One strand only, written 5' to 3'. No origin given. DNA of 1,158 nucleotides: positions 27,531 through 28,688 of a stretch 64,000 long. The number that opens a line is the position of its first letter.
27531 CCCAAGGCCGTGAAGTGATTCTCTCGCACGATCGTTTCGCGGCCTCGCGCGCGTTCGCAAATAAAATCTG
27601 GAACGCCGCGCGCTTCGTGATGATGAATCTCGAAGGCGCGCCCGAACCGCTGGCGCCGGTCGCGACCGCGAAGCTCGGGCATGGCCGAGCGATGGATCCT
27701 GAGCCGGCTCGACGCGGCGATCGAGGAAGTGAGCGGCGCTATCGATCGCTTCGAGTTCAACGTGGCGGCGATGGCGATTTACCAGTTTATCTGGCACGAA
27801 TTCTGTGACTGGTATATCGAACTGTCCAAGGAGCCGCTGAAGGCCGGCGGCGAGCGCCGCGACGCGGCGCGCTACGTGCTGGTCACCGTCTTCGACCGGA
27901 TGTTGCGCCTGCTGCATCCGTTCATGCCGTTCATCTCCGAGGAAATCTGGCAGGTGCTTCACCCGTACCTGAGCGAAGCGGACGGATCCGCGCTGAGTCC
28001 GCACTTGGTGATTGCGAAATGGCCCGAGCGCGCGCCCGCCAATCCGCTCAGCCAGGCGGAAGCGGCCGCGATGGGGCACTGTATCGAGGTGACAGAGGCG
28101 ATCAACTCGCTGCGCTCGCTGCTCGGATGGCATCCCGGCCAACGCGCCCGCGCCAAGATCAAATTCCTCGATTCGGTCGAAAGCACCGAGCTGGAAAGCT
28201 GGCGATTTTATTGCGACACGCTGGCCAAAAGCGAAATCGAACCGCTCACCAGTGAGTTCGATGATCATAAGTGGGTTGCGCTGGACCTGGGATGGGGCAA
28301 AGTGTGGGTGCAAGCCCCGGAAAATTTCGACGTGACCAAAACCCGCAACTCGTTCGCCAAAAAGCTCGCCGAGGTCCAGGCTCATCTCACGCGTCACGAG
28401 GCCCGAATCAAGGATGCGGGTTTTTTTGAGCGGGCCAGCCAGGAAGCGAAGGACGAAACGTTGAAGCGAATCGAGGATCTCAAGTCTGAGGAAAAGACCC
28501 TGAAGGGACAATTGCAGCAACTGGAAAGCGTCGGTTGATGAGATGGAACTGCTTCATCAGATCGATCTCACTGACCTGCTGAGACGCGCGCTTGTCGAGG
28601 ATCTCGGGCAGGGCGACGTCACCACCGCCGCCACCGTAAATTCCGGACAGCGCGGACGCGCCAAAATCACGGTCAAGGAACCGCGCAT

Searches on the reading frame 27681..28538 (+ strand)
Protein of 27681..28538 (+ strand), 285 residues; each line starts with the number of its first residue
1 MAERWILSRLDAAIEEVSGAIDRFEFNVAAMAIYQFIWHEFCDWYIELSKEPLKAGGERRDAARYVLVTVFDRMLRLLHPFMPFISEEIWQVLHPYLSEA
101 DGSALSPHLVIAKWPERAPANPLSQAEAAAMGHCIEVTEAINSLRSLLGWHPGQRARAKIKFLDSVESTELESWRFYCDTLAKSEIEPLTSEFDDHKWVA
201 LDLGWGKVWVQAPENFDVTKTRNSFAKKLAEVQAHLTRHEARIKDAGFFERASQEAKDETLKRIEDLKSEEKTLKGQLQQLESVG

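Call 20: search_protein_families(library=pfam, proteins=[window:27681-28538:+], max_evalue=0.01)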
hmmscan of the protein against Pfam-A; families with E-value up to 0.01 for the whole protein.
window:27681-28538:+ (285 aa): 2 families
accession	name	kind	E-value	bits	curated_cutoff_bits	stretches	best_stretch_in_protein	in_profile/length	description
PF08264.19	Anticodon_1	-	1.8e-40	138.6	25.1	1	3-158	1-146/148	Anticodon-binding domain of tRNA ligase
PF10458.14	Val_tRNA-synt_C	-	6.1e-05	23.6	25.9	1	217-281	1-65/66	Valyl tRNA synthetase tRNA binding arm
